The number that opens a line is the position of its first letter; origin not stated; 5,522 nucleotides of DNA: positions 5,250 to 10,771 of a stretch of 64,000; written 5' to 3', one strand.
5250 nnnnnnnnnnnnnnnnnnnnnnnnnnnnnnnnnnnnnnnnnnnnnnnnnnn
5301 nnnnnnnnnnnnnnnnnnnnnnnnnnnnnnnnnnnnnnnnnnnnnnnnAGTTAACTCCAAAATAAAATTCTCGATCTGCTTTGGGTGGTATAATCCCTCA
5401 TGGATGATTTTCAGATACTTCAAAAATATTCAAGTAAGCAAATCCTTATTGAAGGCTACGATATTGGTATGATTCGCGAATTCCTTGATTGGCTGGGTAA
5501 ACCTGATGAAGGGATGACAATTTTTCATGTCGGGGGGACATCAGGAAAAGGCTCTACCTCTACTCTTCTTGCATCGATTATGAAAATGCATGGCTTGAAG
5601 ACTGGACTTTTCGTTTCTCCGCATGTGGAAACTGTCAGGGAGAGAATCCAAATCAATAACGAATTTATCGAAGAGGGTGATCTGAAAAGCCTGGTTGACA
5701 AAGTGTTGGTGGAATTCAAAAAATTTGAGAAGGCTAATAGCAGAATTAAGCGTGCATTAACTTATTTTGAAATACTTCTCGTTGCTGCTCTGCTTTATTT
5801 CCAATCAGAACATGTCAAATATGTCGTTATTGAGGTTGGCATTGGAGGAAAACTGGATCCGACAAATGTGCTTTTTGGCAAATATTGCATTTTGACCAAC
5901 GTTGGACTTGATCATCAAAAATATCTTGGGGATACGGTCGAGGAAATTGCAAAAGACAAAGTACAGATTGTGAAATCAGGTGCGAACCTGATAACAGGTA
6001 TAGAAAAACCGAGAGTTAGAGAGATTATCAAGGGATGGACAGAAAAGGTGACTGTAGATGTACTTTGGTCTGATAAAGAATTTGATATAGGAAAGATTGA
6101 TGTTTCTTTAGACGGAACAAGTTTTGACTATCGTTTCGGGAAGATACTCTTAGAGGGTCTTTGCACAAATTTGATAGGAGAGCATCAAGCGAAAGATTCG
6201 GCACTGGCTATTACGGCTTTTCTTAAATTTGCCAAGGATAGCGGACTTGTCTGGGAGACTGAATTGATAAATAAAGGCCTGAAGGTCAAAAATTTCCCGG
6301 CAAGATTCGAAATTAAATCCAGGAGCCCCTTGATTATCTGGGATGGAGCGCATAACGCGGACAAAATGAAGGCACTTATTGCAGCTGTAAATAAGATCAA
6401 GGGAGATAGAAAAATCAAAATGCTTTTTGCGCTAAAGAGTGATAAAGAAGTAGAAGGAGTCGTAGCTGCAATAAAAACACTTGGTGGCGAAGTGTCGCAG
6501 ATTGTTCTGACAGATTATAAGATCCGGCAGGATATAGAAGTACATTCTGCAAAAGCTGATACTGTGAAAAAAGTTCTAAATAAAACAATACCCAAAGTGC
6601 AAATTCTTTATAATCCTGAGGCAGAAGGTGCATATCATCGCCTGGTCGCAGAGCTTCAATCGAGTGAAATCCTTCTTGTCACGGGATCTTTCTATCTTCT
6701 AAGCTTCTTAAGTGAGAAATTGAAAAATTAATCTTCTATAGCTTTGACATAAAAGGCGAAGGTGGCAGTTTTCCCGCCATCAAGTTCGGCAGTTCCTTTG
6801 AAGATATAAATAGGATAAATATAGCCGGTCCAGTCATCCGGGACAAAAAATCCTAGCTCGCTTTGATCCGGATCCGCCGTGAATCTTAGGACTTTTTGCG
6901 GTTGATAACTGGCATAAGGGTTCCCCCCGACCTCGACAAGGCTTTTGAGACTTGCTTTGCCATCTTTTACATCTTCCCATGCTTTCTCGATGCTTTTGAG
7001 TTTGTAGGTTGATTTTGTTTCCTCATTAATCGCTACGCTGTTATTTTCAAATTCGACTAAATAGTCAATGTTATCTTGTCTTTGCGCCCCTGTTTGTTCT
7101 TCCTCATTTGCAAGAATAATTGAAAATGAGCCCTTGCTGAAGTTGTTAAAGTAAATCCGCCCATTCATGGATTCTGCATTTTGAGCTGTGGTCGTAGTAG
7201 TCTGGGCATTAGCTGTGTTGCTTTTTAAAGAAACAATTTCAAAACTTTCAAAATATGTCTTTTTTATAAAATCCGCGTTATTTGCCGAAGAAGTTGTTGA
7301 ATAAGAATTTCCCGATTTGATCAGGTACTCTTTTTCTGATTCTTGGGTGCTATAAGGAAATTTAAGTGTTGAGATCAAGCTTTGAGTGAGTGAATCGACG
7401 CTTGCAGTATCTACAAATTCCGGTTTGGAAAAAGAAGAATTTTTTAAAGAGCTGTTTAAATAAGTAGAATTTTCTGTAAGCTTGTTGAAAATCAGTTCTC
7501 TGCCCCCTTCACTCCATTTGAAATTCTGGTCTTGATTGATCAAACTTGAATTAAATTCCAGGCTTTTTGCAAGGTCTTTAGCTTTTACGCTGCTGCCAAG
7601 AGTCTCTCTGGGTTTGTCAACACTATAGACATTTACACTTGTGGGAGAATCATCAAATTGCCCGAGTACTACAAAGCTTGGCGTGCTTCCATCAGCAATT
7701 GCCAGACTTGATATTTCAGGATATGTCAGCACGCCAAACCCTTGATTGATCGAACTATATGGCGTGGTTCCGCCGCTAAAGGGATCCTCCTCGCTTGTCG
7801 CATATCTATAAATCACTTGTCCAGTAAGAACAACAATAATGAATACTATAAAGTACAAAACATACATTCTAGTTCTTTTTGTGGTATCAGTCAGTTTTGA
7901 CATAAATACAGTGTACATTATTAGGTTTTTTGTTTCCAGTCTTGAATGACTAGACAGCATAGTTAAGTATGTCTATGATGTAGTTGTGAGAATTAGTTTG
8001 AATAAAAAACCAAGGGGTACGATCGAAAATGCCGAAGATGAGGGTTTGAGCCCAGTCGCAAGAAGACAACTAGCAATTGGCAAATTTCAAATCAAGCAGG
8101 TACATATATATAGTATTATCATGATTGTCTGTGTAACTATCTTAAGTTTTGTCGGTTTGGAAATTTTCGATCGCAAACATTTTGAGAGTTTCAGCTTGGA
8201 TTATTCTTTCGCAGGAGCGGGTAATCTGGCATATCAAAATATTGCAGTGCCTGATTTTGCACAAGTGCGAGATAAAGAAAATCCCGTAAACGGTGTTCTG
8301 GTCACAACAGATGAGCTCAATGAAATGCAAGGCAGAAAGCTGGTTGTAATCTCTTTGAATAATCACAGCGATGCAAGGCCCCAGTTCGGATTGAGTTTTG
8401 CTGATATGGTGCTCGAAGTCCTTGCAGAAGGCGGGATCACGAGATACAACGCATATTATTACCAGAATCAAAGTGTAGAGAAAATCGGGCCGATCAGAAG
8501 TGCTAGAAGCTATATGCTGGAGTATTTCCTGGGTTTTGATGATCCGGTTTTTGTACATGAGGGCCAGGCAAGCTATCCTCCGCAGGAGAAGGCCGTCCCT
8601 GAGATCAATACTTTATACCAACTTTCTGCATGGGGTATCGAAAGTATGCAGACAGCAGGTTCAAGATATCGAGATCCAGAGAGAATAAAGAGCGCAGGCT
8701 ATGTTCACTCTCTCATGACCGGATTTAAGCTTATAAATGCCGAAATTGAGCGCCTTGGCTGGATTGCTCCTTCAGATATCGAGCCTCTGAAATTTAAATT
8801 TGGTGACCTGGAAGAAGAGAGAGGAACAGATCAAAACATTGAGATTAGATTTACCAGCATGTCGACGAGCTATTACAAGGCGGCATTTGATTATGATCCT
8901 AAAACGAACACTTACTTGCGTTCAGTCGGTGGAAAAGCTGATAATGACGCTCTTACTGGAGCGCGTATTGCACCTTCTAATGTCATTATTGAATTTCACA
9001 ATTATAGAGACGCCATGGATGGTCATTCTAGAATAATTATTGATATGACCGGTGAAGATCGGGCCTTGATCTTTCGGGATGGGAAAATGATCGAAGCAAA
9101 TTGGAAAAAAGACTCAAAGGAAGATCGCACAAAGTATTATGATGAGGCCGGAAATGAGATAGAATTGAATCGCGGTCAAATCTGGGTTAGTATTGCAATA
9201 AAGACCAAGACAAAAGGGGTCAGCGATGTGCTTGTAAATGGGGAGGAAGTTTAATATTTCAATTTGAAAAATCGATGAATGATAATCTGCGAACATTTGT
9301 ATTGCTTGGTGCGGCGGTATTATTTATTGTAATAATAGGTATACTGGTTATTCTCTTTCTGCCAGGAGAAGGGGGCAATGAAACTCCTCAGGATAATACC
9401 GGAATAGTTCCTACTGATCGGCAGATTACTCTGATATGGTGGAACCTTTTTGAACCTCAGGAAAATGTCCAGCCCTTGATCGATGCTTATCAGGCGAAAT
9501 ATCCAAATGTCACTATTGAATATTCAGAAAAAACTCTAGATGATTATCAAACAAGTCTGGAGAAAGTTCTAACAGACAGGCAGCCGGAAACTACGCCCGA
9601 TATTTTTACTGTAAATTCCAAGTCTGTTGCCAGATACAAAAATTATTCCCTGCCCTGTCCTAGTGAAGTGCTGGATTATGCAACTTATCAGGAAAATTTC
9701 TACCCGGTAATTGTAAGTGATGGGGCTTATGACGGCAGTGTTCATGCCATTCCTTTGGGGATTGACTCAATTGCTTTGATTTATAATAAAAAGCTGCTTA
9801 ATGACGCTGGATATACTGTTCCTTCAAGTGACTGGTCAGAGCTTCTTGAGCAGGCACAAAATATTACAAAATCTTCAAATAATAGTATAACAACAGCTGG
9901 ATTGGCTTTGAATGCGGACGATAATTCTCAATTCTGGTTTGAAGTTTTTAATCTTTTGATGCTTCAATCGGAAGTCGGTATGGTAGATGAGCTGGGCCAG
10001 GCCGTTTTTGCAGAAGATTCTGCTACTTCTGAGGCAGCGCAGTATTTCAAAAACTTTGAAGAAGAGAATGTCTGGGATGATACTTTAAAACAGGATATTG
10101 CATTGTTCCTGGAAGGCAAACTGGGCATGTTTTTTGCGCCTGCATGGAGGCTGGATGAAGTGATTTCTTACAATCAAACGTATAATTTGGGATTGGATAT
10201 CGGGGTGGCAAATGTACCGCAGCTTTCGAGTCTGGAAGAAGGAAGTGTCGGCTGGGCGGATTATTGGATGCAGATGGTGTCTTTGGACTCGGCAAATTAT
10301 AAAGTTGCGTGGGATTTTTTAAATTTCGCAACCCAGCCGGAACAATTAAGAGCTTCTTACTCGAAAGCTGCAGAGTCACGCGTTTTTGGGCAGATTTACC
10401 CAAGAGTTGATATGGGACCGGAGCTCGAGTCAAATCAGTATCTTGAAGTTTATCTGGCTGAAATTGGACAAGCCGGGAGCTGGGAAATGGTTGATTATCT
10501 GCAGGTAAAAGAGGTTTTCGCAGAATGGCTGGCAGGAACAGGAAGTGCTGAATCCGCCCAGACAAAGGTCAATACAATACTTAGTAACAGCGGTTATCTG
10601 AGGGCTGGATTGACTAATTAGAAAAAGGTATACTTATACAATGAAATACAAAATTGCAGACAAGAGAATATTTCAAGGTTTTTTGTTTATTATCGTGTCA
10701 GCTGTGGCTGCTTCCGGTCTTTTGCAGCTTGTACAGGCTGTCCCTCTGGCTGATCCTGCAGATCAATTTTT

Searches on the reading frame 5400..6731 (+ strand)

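Call 6: search_protein_families(library=pfam, proteins=[window:5400-6731:+], max_evalue=0.01)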
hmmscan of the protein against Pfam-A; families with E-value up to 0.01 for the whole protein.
window:5400-6731:+ (443 aa): 2 families
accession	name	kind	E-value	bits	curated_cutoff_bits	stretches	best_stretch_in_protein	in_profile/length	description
PF08245.18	Mur_ligase_M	-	5.3e-13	49.8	24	1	44-273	1-199/200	Mur ligase middle domain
PF02875.26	Mur_ligase_C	-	3.2e-10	41.3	28.4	1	302-431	2-127/127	Mur ligase, glutamate ligase domain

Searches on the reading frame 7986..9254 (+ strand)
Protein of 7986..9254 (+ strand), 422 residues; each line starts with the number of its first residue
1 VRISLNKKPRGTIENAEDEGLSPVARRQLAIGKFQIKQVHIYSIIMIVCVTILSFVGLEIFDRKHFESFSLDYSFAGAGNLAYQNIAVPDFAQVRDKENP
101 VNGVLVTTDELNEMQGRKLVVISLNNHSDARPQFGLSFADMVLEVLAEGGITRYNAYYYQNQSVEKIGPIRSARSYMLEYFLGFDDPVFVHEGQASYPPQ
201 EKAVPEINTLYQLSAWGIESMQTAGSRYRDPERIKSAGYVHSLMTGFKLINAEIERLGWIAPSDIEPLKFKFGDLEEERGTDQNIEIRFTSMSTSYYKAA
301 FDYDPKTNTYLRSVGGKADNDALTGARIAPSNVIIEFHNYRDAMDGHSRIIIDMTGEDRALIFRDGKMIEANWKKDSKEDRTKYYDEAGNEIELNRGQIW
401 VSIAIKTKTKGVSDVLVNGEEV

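Call 6: search_protein_families(library=pfam, proteins=[window:7986-9254:+], max_evalue=0.01)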
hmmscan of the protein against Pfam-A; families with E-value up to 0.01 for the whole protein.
window:7986-9254:+ (422 aa): 2 families
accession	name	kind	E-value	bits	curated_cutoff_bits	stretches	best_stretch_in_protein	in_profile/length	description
PF17479.7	DUF3048_C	-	6e-28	97.9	25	1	295-401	6-114/114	Protein of unknown function (DUF3048) C-terminal domain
PF11258.13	DUF3048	-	4.7e-27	95.4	25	1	113-258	10-146/148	Protein of unknown function (DUF3048) N-terminal domain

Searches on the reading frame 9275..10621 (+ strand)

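Call 6: search_protein_families(library=pfam, proteins=[window:9275-10621:+], max_evalue=0.01)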
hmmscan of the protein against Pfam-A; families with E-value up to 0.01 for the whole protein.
window:9275-10621:+ (448 aa): 2 families
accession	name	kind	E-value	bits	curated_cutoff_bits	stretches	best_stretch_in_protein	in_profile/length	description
PF13416.11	SBP_bac_8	-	4.9e-23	82.7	27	1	68-362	2-253/279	Bacterial extracellular solute-binding protein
PF01547.30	SBP_bac_1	-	6.6e-22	79.3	26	1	64-357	9-305/307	Bacterial extracellular solute-binding protein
